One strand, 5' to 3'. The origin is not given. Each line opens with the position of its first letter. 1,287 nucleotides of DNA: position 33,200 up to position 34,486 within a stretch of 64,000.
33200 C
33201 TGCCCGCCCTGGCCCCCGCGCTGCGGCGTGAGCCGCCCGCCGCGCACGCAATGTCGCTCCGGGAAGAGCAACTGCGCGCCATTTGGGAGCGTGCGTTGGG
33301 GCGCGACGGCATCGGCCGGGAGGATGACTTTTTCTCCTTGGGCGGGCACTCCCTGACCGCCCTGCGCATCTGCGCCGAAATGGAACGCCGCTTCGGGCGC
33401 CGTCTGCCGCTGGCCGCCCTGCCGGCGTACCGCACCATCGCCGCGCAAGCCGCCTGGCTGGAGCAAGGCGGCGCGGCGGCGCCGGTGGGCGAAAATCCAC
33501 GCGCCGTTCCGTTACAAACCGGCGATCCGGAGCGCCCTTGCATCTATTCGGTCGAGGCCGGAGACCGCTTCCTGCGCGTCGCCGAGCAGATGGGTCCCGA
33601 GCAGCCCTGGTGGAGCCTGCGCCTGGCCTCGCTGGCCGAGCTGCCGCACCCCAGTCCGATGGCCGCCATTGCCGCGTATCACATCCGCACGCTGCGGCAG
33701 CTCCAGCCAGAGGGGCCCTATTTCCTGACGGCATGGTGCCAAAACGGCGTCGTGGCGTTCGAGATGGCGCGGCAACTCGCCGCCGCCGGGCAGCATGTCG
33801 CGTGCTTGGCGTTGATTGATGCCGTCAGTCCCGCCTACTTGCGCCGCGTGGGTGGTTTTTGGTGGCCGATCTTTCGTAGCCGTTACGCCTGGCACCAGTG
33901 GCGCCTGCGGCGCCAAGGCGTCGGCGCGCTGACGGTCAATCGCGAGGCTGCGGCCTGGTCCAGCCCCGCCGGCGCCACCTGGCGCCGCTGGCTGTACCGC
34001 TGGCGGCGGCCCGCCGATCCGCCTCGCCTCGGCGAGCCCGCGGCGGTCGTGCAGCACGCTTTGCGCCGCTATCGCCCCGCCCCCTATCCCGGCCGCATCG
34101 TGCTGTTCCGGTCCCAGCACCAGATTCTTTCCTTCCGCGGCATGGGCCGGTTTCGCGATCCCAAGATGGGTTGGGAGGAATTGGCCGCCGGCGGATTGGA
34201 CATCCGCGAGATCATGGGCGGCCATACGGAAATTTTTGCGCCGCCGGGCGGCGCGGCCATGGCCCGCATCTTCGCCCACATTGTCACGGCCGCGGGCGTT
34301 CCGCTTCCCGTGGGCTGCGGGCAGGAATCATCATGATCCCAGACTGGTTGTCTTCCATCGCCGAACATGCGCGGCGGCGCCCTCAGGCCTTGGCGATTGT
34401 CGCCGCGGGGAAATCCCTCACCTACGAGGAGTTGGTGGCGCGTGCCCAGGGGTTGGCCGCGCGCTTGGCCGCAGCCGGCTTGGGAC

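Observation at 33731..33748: Thioesterase domain has Cys in place of the catalytic Ser (AWCQNG instead of GxSxG)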

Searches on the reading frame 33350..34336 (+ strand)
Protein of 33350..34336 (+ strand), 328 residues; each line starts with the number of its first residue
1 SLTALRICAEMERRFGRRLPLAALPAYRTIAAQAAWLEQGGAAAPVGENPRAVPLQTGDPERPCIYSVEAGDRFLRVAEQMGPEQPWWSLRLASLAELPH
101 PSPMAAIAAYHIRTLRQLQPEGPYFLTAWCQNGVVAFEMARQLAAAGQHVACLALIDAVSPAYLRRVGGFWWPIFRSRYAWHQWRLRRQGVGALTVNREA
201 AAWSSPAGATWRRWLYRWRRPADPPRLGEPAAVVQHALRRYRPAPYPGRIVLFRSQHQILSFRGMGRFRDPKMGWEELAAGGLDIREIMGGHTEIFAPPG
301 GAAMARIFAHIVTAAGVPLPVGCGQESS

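Call 7: search_solved_structures(query=window:33461-34333:+, max_evalue=1, show_alignments=5)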
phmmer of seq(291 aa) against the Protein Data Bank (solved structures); distinct sequences matched with E-value up to 1: 30.
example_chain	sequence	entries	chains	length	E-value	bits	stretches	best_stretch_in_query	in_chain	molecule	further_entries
7r0x_A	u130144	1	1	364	1.7e-10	44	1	22-134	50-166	Polyketide synthase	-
4zxh_A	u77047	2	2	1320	2.3e-10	43.7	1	38-124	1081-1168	ABBFA_003403 | Tyrocidine synthetase 3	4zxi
7dxo_A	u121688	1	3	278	1.5e-08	37.7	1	37-121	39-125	Non-ribosomal peptide synthetase 4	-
7crn_A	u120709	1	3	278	2e-08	37.3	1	37-121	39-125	Non-ribosomal peptide synthetase 4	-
6ojc_A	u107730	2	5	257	3e-08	36.7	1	67-123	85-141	NocB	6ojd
3tjm_A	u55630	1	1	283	1.4e-06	31.3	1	66-111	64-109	Fatty acid synthase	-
4z49_A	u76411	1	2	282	2.4e-06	30.4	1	66-110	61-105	Fatty acid synthase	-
1xkt_A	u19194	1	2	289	2.5e-06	30.4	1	66-110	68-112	fatty acid synthase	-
7mhd_A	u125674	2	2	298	2.6e-06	30.4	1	66-110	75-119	Fatty acid synthase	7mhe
2px6_A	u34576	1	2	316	2.8e-06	30.2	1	66-110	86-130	Thioesterase domain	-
8tqv_A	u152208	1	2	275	3.6e-06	29.8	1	72-123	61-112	Polyketide synthase Pks13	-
5v3w_A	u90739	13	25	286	4e-06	29.7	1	72-123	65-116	Polyketide synthase Pks13 (Termination polyketide synthase) | Polyketide synthase Pks13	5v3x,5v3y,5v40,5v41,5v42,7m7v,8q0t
5v3z_A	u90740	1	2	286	4e-06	29.7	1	72-123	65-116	Polyketide synthase Pks13 (Termination polyketide synthase)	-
7vjt_A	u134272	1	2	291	4.2e-06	29.6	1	72-123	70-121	Polyketide synthase Pks13 (Termination polyketide synthase)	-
3tej_A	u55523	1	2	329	6.8e-06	29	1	68-124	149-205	Enterobactin synthase component F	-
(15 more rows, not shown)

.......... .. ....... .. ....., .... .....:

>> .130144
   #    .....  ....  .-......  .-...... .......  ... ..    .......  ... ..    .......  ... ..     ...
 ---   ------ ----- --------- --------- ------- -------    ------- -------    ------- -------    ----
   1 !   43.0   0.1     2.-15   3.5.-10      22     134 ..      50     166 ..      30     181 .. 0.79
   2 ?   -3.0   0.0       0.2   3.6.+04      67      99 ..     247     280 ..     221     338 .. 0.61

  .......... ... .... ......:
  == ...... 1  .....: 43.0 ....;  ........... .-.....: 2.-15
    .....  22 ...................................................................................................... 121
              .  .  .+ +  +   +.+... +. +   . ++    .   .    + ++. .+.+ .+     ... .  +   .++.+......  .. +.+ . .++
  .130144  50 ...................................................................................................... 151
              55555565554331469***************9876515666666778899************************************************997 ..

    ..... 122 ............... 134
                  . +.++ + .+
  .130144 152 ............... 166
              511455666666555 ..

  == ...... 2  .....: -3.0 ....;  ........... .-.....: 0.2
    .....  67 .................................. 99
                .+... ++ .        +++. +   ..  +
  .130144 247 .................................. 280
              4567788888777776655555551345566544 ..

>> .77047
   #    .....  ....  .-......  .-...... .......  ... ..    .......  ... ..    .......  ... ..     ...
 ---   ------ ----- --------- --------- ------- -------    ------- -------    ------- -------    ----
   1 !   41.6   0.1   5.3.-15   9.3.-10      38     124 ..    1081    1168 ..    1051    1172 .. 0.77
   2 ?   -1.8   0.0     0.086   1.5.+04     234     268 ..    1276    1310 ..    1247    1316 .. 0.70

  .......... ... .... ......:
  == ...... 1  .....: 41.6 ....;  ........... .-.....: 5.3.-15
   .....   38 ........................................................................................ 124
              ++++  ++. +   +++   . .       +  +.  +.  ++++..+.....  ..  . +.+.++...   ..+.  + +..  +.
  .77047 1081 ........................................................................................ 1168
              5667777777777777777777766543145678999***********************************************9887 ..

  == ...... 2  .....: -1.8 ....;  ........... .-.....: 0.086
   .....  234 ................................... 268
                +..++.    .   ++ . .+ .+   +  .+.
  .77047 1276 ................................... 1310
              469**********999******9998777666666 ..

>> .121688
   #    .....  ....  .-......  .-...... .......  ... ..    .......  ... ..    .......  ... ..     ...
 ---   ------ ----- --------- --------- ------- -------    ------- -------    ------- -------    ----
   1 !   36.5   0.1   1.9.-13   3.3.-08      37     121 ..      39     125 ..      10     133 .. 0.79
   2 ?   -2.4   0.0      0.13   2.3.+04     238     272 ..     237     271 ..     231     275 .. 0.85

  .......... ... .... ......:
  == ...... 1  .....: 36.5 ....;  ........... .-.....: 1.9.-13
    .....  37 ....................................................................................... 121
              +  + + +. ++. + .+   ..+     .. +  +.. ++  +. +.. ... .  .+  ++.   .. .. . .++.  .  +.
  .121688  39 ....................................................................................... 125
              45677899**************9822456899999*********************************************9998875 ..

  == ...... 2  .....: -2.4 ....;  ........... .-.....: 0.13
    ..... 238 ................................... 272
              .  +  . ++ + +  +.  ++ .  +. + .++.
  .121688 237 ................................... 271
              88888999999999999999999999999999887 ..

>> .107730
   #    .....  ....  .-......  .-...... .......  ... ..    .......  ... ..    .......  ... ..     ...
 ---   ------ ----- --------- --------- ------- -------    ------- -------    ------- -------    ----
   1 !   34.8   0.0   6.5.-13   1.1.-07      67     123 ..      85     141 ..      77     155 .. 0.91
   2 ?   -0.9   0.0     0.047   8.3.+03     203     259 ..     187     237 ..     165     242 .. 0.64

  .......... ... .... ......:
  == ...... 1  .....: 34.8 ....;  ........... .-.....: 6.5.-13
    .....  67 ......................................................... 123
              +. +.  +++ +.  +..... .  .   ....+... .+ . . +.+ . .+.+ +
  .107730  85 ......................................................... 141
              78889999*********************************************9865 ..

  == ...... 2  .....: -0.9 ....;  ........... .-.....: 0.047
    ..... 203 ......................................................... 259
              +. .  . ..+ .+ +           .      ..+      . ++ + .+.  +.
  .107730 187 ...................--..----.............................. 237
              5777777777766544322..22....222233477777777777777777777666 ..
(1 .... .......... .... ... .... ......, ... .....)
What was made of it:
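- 34223..34225 (+): Catalytic His (GGHTE), after strand b8. Calls 7 (aligned with GDH of AB3403), 20, 31, 80.
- Checked: phmmer against PDB chains aligns ................. with GWCFGG of AB3403, GYSMGG of 7r0x, GWSLGS of 7crn and GWSFGG of NocB (call 7).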

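Call 8: find_homologous_proteins(query=window:33461-34333:+, max_evalue=0.00001)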
Query seq(291 aa) (291 aa): 80 proteins with E <= 0.00001 among 8000 candidates.
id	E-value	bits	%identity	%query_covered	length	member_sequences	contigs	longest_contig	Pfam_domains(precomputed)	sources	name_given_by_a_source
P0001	3.2e-29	120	36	88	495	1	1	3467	PF00550.32,PF13193.13,PF00975.27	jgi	-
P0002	8.2e-28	116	35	91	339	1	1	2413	PF00975.27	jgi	jgi:thioesterase domain-containing protein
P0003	5.2e-27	113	36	83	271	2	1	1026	PF20408.5,PF00561.27,PF00975.27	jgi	jgi:aspartate racemase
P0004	1.5e-24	105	35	87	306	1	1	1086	PF00561.27,PF00975.27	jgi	jgi:thioesterase domain-containing protein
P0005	2.8e-23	101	37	39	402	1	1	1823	PF00550.32,PF00975.27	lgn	-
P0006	3.6e-22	97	32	82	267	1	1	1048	PF00975.27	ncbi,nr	ncbi:MAG: hypothetical protein GY856_29205 [bacterium]|nr:hypothetical protein [bacterium]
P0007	7.3e-22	96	30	77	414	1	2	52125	PF00550.32,PF00975.27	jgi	jgi:thioesterase domain-containing protein/acyl carrier protein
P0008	1.1e-21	96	33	80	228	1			PF00975.27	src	-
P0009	1.3e-21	95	30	83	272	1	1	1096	PF00975.27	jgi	jgi:aspartate racemase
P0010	1.8e-21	95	34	73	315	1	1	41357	PF00975.27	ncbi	-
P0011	4.2e-21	94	28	95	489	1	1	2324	PF00550.32,PF13193.13,PF00975.27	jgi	-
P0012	4.8e-21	94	30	90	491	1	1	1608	PF00550.32,PF13193.13,PF00975.27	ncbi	ncbi:MAG: thioesterase domain-containing protein, partial [Flavobacteriales bacterium]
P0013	7.9e-21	93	28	86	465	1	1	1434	PF00550.32,PF13193.13,PF00975.27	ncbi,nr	ncbi:MAG: hypothetical protein GY856_26725 [bacterium]|nr:hypothetical protein [bacterium]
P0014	1.7e-20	92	34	89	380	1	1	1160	PF00550.32,PF12697.14,PF00561.27,PF00975.27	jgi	jgi:thioesterase domain-containing protein/acyl carrier protein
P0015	2.4e-20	91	33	85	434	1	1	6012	PF00550.32,PF13193.13,PF00561.27,PF00975.27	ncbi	ncbi:alpha/beta fold hydrolase, partial [Pyxidicoccus sp. 3LG]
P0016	2.5e-20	91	32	83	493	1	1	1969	PF00668.26,PF00975.27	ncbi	ncbi:MAG TPA: thioesterase domain-containing protein, partial [Thermoanaerobaculia bacterium]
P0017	3.0e-20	91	30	87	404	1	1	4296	PF00550.32,PF12697.14,PF00561.27,PF00975.27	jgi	jgi:thioesterase domain-containing protein/acyl carrier protein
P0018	3.4e-20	91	31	90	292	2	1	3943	PF20408.5,PF12697.14,PF00975.27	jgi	jgi:thioesterase domain-containing protein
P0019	3.8e-20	91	34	69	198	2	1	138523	PF12697.14,PF00975.27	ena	-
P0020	3.8e-20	91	30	87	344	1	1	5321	PF12697.14,PF00975.27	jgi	jgi:thioesterase domain-containing protein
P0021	6.2e-20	90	34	75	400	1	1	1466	PF00550.32,PF12697.14,PF00975.27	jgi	-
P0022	6.2e-20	90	33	84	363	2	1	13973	PF20408.5,PF00550.32,PF12697.14,PF00561.27,PF00975.27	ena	-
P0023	1.5e-19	89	34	69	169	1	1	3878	PF00975.27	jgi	jgi:thioesterase domain-containing protein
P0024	3.1e-19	88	31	80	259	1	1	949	PF12697.14,PF00561.27,PF00975.27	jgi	jgi:thioesterase domain-containing protein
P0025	4.8e-19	87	29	80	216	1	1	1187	PF12697.14,PF00975.27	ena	-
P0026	5.3e-19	87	28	87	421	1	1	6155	PF00550.32,PF00975.27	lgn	-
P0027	1.2e-18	86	30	66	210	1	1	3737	PF00975.27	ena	-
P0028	3.0e-18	84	33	77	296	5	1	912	PF00975.27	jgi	-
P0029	3.1e-18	84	31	93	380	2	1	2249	PF00550.32,PF00561.27,PF00975.27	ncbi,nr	ncbi:MAG TPA: alpha/beta fold hydrolase, partial [Longimicrobiaceae bacterium]|nr:alpha/beta fold hy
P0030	8.5e-18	83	27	94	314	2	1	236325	PF12697.14,PF00975.27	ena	-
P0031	1.2e-17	82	36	65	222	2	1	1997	PF00975.27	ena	-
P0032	2.2e-17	82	40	36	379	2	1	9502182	PF00550.32,PF00975.27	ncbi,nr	ncbi:thioesterase domain-containing protein [Myxococcus sp. NMCA1]|nr:thioesterase domain-containing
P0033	2.7e-17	81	35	88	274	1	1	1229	PF00561.27,PF00975.27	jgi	jgi:thioesterase domain-containing protein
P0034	3.1e-17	81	32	74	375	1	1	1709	PF00550.32,PF12697.14,PF00975.27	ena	-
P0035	3.3e-17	81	31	90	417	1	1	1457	PF00550.32,PF12697.14,PF13193.13,PF00975.27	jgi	jgi:thioesterase domain-containing protein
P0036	4.9e-17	80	30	80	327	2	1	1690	PF18563.7,PF00975.27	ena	-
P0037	5.6e-17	80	32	78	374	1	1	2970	PF00550.32,PF12697.14,PF00561.27,PF00975.27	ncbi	ncbi:MAG: alpha/beta fold hydrolase, partial [Acidobacteriota bacterium]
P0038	6.7e-17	80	32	75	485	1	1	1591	PF00550.32,PF13193.13,PF00975.27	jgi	jgi:thioesterase domain-containing protein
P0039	1.2e-16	79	28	90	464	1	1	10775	PF00550.32,PF12697.14,PF13193.13,PF00975.27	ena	-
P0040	1.6e-16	79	33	66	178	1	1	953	PF00975.27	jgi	jgi:thioesterase domain-containing protein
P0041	3.0e-16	78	31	91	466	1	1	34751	PF00550.32,PF13193.13,PF00975.27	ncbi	ncbi:thioesterase domain-containing protein [Pyxidicoccus sp. 3LG]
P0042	4.8e-16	77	30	83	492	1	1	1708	PF00550.32,PF12697.14,PF13193.13,PF00561.27,PF00975.27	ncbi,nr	ncbi:MAG TPA: alpha/beta fold hydrolase, partial [Longimicrobiaceae bacterium]|nr:alpha/beta fold hy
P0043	9.1e-16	76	33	76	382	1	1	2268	PF00550.32,PF00975.27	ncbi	-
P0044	2.1e-15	75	26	91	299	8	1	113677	PF00975.27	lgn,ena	-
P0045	2.3e-15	75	32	75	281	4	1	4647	PF00975.27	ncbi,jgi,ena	jgi:thioesterase domain-containing protein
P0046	2.8e-15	75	30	77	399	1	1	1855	PF00550.32,PF00561.27,PF00975.27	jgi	jgi:thioesterase domain-containing protein/acyl carrier protein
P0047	5.9e-15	74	23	83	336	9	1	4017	PF00550.32,PF00975.27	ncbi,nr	ncbi:MAG: non-ribosomal peptide synthetase, partial [Candidatus Scalindua sp.]|nr:non-ribosomal pept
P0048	1.3e-14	73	30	75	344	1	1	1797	PF00550.32,PF00975.27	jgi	-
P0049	2.5e-14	72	30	72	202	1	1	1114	PF00975.27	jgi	-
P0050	1.7e-13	69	42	33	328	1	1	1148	PF00975.27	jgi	jgi:thioesterase domain-containing protein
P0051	1.8e-13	69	37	66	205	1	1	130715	PF00975.27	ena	-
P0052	2.2e-13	68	23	83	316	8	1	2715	PF00975.27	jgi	-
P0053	8.1e-13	67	29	60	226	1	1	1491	PF00975.27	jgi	-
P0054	3.2e-12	65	35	63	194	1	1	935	PF00975.27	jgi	jgi:thioesterase domain-containing protein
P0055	6.1e-12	64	28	68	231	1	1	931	PF00975.27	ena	-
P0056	6.4e-12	64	31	68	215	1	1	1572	PF12697.14,PF00975.27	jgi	jgi:thioesterase domain-containing protein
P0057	8.2e-12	63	29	66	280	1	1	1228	PF12697.14,PF00975.27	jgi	jgi:thioesterase domain-containing protein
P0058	1.0e-11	63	44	36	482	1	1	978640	PF00550.32,PF12697.14,PF13193.13,PF00561.27,PF00975.27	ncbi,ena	-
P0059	1.7e-11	62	40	37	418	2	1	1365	PF00550.32,PF00975.27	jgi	jgi:thioesterase domain-containing protein/acyl carrier protein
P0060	2.0e-11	62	28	73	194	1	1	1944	PF12697.14,PF00975.27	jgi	jgi:phthiocerol/phenolphthiocerol synthesis type-I polyketide synthase D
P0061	2.8e-11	62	28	80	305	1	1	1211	PF00975.27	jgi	jgi:thioesterase domain-containing protein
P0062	2.9e-11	61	37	33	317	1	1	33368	PF00550.32,PF00975.27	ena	-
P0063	2.9e-11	61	41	37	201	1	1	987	PF00550.32,PF00975.27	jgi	jgi:pimeloyl-ACP methyl ester carboxylesterase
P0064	3.3e-11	61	32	66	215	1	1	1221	PF00975.27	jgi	jgi:thioesterase domain-containing protein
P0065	6.0e-11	60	30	66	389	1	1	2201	PF00550.32,PF00975.27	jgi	jgi:thioesterase domain-containing protein/acyl carrier protein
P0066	6.6e-11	60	38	37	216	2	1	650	PF00550.32,PF00975.27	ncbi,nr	ncbi:MAG: non-ribosomal peptide synthetase, partial [bacterium]|nr:non-ribosomal peptide synthetase 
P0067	1.0e-10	60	41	29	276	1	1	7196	PF00975.27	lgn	-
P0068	1.4e-10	59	55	21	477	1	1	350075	PF00550.32,PF13193.13,PF00975.27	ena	-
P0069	4.9e-10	57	40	29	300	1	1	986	PF00975.27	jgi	jgi:thioesterase domain-containing protein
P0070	8.6e-10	57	29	69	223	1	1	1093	PF00975.27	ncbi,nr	ncbi:MAG: hypothetical protein GY953_05545, partial [bacterium]|nr:hypothetical protein [bacterium]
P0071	2.7e-9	55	30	69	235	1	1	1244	PF00975.27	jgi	jgi:thioesterase domain-containing protein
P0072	4.2e-9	54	28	71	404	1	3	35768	PF00550.32,PF00975.27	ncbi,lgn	-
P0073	5.3e-9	54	58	18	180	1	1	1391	PF00975.27,PF12146.16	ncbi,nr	ncbi:MAG: non-ribosomal peptide synthetase, partial [Microcoleus sp. SIO2G3]|nr:non-ribosomal peptid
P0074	2.4e-7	49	28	57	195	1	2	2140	PF00975.27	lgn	-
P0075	2.8e-7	48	31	63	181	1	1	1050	PF00975.27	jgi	jgi:thioesterase domain-containing protein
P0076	2.9e-7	48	26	66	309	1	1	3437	PF00975.27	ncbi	-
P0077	4.9e-7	48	32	65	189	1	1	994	PF00975.27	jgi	jgi:thioesterase domain-containing protein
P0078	8.6e-7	47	30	65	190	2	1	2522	PF00975.27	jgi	jgi:thioesterase domain-containing protein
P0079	3.1e-6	45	33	61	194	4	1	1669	PF00975.27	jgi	jgi:thioesterase domain-containing protein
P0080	3.9e-6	45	38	30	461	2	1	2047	PF00550.32,PF00501.35,PF13193.13,PF00975.27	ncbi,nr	ncbi:MAG: AMP-binding protein, partial [Candidatus Marinimicrobia bacterium]|nr:AMP-binding protein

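Call 11: find_related_loci(query=window:33350-34336:+, collection=genome_contigs, flank=10000)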
Query window:33350-34336:+ (328 aa) in genome_contigs; peptide patterns used: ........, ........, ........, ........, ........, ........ (x = any residue, [..] = any of these).
365 stretches matched a pattern; 4 encode a relative of the query (tblastn E <= 1e-3); 3 distinct loci.
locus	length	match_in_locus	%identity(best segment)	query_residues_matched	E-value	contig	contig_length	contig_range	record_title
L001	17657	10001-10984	95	1-328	0e+0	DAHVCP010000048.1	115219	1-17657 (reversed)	MAG TPA_asm: Acidobacteria bacterium isolate clean3563 k141_474409, whole genome shotgun sequence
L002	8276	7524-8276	96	1-251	5e-159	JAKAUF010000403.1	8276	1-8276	MAG: Acidobacteria bacterium isolate YP3.bin22 NODE_11097_length_8276_cov_3.63357, whole genome shotgun sequence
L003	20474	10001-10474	31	1-167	8e-13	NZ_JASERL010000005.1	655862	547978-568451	Streptomyces sp. KL109B accn-1883.2223.con.0005, whole genome shotgun sequence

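Call 31: predict_structure(alignment_id=A1)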
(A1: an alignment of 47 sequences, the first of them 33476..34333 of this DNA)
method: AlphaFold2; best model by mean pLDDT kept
length: 286 residues; sequences in the alignment: 47
mean_pLDDT: 81.6   pTM: 0.80
mean pLDDT of the five models: 81.6, 81.0, 80.1, 79.8, 79.2
residues with pLDDT >= 90: 161; 70-90: 41; 50-70: 54; < 50: 30
segments of 3 or more residues with pLDDT < 50: 1-3, 152-158, 172-184
pLDDT, mean of each block of 10 residues (from residue 1): 68 92 88 95 94 79 96 95 96 98 97 95 74 62 66 48 54 45 63 91 97 81 74 96 95 95 96 71 48
secondary structure, 60 per line:
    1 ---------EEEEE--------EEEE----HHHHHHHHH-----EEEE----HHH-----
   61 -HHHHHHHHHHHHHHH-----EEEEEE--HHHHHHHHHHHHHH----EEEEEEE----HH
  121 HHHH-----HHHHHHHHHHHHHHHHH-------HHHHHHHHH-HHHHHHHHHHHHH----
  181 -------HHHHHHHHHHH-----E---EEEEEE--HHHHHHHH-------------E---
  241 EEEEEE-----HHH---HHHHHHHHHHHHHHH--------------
elements in order: E10-14 E23-26 H31-39 E45-48 H62-76 E82-87 H90-103 E108-114 H119-124 H130-146 H154-162 H164-176 H188-198 E208-213 H216-223 E241-246 H258-272
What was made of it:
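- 33527..34309 (+): Type I thioesterase domain (alpha/beta hydrolase). The AF2 model has pLDDT 81.6 (call 31).
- On Type I NRPS/PKS thioesterase domain (alpha/beta hydrolase, PF00975): The AF2 secondary structure is strand 82-87, Cys88, helix 90-103, and strand 241-246 followed by His250 (call 31).
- On Cys-TE with canonical triad (AB3403 / BulbE kind): Asp115 of the model directly follows strand 108-114 (call 31).
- Checked: The AlphaFold2 model (pLDDT 81.6 overall, 95-98 in the core) places the Cys (residue 88 of the model) between strand 82-87 and helix 90-103, which is the nucleophile elbow (call 31).
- The core fold is predicted with confidence (call 31).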

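Call 33: search_protein_representatives(protein=window:33476-34333:+)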
Query: 286 residues. Proteins with E-value up to 0.001 (for the whole library): 25578; up to 1e-10: 9408; up to 1e-30: 22. The best 150 are listed.
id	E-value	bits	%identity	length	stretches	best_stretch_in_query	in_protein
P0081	1.0e-179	613.0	94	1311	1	1-286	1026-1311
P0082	5.1e-50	187.0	39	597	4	11-127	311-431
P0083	1.3e-46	175.8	36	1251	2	18-264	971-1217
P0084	1.6e-44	169.0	35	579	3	11-255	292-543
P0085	3.5e-44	167.9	36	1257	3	10-269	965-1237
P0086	2.4e-43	165.1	40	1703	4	34-120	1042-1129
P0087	2.0e-40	155.6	33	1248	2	11-264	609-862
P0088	7.3e-39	150.4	37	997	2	13-258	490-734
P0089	1.4e-37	146.2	39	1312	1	23-264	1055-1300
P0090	2.9e-37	145.2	37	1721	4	35-121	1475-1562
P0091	3.6e-37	144.8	35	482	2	7-269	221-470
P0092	1.7e-36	142.6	35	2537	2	18-265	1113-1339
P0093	2.6e-36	142.0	36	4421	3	8-267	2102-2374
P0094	7.1e-36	140.6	34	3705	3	32-266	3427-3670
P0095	2.3e-35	138.9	36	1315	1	4-265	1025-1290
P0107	4.3e-30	121.6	36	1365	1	7-263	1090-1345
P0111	2.3e-29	119.2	36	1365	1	19-271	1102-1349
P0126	4.0e-28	115.1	34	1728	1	6-264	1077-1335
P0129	6.4e-28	114.5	34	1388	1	10-276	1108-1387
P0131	7.6e-28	114.2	35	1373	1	8-266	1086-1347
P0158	1.4e-26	110.1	30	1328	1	9-270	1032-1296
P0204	8.7e-25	104.2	38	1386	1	10-264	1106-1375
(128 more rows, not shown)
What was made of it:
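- On Type I NRPS/PKS thioesterase domain (alpha/beta hydrolase, PF00975): There are 25,578 relatives at E<=0.001 (call 33).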
